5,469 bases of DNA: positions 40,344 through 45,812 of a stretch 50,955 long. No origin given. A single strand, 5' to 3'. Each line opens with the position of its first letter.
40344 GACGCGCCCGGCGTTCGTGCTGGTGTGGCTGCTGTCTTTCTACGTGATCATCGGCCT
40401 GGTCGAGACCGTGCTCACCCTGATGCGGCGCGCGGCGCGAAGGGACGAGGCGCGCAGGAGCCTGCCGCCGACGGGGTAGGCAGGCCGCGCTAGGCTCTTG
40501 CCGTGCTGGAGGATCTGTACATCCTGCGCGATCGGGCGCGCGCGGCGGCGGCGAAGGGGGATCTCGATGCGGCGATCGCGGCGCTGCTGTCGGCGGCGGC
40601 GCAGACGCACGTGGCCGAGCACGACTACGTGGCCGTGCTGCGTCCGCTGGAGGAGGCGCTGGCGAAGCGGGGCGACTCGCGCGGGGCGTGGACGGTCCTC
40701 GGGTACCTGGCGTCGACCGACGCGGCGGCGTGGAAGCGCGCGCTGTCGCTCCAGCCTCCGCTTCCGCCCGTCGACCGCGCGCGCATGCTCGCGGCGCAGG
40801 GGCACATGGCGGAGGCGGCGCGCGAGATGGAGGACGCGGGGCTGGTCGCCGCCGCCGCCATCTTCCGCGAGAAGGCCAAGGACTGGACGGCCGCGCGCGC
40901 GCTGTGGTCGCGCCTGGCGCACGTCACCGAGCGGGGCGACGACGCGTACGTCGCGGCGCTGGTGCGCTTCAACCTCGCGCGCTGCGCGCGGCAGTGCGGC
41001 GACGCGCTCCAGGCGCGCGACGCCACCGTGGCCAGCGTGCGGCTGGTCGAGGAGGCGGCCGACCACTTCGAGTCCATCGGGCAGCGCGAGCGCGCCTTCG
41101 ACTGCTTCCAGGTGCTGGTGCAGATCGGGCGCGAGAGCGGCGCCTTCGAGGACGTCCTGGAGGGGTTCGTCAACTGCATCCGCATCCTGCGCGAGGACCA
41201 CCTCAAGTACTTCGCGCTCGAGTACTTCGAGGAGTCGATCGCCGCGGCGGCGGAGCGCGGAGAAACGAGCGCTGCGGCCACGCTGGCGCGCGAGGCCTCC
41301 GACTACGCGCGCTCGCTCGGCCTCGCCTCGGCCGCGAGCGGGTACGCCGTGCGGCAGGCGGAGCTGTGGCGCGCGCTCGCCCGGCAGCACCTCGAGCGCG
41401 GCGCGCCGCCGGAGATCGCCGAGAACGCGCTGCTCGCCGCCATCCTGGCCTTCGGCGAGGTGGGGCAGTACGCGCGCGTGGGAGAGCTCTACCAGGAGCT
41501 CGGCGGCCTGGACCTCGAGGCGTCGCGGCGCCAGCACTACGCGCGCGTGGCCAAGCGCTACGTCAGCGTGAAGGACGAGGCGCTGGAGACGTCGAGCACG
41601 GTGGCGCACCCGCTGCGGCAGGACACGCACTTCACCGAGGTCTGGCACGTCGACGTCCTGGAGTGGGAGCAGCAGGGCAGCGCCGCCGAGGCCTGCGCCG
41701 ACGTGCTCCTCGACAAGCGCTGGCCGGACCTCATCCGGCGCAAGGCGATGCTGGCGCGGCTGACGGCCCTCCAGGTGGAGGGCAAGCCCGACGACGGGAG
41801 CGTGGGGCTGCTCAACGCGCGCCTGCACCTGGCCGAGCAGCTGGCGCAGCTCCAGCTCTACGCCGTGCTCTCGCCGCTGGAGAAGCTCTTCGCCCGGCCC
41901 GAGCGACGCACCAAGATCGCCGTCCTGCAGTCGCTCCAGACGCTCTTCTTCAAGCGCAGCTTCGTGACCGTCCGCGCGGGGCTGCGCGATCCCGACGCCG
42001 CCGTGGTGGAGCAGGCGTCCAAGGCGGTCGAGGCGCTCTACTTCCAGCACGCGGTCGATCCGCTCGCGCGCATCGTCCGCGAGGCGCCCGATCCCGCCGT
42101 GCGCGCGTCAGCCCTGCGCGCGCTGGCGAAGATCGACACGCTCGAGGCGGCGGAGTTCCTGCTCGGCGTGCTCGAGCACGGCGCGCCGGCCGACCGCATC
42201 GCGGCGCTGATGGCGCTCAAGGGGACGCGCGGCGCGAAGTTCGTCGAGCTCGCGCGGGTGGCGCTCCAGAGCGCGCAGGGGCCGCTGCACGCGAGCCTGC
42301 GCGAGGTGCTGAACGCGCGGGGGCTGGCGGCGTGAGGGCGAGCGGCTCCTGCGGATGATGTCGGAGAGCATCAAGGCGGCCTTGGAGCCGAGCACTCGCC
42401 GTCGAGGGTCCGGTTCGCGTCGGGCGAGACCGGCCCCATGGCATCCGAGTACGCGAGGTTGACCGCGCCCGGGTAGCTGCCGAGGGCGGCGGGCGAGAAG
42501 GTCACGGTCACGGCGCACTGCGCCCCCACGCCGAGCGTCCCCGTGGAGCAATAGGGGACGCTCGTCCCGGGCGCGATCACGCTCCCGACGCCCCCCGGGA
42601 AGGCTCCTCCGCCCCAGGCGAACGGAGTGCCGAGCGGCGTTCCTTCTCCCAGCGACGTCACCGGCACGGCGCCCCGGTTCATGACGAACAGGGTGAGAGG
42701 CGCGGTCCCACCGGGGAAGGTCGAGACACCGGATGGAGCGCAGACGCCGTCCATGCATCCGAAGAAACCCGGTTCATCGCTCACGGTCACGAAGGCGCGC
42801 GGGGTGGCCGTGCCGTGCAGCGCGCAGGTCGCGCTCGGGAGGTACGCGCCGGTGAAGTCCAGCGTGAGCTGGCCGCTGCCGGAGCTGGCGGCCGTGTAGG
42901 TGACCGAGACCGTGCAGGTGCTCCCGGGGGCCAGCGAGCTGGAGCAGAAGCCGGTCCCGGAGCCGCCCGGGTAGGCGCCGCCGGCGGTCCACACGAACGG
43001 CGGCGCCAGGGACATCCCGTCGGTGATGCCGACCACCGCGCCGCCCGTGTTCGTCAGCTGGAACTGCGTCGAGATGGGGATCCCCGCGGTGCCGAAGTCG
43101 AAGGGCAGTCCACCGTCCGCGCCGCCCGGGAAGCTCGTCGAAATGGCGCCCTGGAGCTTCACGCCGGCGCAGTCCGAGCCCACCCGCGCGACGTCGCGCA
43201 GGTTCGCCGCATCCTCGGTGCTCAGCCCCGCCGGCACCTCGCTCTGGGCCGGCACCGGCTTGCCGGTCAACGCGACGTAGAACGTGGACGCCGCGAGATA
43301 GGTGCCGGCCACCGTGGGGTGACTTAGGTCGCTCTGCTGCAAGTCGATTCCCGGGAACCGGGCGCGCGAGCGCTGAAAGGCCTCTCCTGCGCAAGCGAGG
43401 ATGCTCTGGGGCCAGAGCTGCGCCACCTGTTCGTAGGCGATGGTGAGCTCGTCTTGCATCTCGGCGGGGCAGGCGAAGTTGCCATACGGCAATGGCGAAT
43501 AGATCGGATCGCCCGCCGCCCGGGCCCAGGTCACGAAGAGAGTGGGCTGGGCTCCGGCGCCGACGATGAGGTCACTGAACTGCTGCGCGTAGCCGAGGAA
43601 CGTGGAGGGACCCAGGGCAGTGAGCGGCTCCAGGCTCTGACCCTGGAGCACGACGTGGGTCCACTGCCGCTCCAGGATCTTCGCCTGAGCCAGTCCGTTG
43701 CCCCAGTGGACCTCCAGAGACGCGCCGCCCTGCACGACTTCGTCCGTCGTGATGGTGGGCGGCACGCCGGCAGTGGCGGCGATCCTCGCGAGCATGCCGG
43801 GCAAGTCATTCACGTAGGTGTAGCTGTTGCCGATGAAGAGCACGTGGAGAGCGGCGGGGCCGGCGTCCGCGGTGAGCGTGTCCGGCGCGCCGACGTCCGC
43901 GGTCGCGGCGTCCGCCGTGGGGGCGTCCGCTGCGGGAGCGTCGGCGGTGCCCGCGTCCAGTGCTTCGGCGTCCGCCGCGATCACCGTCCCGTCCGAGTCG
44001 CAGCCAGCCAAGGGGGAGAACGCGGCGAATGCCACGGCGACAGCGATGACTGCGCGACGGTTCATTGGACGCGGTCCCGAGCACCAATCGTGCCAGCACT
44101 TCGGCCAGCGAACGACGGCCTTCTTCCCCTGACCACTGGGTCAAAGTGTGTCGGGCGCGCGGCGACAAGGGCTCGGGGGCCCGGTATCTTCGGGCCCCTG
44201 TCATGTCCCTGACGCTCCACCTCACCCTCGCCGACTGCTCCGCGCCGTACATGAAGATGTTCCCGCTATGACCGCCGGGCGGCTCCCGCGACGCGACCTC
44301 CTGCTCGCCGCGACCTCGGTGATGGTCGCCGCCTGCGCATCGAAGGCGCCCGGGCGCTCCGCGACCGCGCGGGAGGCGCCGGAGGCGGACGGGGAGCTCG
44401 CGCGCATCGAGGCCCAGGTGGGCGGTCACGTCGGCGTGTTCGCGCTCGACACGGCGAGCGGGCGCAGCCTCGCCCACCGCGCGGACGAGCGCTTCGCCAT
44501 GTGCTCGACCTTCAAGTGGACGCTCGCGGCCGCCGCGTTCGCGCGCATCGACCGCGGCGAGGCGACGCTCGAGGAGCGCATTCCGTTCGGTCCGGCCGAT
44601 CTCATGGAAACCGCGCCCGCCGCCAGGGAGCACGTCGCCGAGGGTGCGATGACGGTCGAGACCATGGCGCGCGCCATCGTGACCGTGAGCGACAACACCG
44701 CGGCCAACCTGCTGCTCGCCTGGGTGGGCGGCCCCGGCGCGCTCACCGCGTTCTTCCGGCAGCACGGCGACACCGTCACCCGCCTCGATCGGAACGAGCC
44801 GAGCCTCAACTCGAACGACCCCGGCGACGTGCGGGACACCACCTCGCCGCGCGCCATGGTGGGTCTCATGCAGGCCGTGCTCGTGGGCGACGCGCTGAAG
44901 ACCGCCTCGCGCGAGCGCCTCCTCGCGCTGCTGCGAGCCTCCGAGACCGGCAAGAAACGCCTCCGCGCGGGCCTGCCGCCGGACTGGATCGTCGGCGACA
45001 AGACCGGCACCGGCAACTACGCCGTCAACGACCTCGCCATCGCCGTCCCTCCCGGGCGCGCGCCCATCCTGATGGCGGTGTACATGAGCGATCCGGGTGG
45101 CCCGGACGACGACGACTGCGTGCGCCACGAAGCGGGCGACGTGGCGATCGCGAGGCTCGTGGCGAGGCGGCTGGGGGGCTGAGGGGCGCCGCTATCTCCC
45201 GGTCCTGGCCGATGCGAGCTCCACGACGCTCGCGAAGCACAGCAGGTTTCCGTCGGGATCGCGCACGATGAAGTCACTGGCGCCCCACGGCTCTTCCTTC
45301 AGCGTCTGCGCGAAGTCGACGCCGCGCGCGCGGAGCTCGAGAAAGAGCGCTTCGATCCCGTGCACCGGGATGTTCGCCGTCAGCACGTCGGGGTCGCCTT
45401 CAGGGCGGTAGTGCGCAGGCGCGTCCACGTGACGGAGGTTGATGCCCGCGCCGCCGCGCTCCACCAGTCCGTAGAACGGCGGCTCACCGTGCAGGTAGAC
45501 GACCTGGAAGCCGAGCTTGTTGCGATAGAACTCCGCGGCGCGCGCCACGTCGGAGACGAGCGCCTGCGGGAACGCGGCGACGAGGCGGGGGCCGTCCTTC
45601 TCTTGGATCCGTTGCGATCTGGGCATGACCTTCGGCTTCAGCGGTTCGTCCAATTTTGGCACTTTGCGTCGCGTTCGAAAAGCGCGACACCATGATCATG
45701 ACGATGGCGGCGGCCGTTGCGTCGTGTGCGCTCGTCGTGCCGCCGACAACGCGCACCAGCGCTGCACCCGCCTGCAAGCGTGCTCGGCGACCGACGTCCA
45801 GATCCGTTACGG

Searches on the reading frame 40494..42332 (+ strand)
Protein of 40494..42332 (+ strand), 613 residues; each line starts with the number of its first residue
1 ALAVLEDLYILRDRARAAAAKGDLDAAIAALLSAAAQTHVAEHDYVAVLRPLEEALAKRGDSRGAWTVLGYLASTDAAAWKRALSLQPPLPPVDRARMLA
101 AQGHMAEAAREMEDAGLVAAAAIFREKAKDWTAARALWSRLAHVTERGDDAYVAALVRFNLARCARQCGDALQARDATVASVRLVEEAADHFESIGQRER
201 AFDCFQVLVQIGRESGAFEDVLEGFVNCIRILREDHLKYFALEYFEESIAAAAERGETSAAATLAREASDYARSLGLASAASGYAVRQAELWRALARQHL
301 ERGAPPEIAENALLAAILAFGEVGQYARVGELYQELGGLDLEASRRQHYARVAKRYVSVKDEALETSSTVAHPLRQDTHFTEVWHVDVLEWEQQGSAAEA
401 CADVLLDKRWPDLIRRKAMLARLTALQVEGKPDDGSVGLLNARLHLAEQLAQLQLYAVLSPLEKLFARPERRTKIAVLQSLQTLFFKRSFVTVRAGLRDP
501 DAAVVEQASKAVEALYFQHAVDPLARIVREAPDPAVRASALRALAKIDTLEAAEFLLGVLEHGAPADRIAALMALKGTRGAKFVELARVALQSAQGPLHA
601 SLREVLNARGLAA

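Call 11: search_protein_families(library=pfam, proteins=[window:40494-42332:+], max_evalue=0.01)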
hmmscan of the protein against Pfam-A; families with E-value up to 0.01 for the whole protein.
window:40494-42332:+ (613 aa): 2 families
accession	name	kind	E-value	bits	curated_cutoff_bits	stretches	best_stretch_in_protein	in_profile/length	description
PF13646.12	HEAT_2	-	4.6e-09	36.9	27.7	1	495-576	6-88/88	HEAT repeats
PF02985.28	HEAT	-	0.0047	17.5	23.5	0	532-547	12-27/31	HEAT repeat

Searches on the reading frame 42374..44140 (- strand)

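Call 11: search_protein_families(library=pfam, proteins=[window:42374-44140:-], max_evalue=0.01)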
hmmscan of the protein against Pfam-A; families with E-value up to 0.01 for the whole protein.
window:42374-44140:- (589 aa): 2 families
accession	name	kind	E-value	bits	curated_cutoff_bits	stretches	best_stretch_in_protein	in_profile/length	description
PF16227.11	DUF4886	-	1.2e-07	31.5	26.7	1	226-310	147-231/242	Domain of unknown function (DUF4886)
PF22544.2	HYDIN_VesB_CFA65-like_Ig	-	6.6e-05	23.5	25.5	0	532-566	54-88/100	HYDIN/CFA65/VesB-like, Ig-like domain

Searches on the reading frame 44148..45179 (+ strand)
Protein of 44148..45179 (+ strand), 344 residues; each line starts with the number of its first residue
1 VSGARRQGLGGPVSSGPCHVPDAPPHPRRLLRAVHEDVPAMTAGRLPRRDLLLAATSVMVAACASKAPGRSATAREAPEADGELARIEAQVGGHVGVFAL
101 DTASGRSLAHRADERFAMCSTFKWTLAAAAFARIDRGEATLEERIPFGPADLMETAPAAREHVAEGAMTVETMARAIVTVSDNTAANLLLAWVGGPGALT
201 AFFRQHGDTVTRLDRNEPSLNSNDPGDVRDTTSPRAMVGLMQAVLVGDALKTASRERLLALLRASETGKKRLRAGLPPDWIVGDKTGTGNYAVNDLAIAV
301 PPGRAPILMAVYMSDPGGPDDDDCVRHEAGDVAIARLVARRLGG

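Call 11: search_protein_families(library=pfam, proteins=[window:44148-45179:+], max_evalue=0.01)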
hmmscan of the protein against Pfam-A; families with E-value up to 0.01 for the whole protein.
window:44148-45179:+ (344 aa): 2 families
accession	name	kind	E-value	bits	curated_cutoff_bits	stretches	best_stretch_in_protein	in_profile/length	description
PF13354.11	Beta-lactamase2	-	5.6e-45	153.8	22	1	96-313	1-214/214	Beta-lactamase enzyme family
PF00144.29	Beta-lactamase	-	7.2e-20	71.8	27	1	86-322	3-318/329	Beta-lactamase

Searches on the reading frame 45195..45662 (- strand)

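Call 11: search_protein_families(library=pfam, proteins=[window:45195-45662:-], max_evalue=0.01)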
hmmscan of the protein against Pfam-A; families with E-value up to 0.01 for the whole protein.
window:45195-45662:- (156 aa): 5 families
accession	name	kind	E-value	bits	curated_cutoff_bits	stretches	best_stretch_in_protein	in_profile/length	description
PF00903.31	Glyoxalase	-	3e-17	63.6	20.6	1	35-143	8-121/121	Glyoxalase/Bleomycin resistance protein/Dioxygenase superfamily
PF18029.7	Glyoxalase_6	-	2.1e-05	25.5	23.6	1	37-143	7-105/106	Glyoxalase-like domain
PF22677.2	Ble-like_N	-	3.7e-05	23.8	24.5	1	36-54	9-27/41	Bleomycin resistance protein-like N-terminal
PF19581.5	Glyoxalase_7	-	0.0001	22.7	23.6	1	31-145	17-128/133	Glyoxalase superfamily protein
PF12681.13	Glyoxalase_2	-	0.00026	21.3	30.1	0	102-141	71-111/118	Glyoxalase-like domain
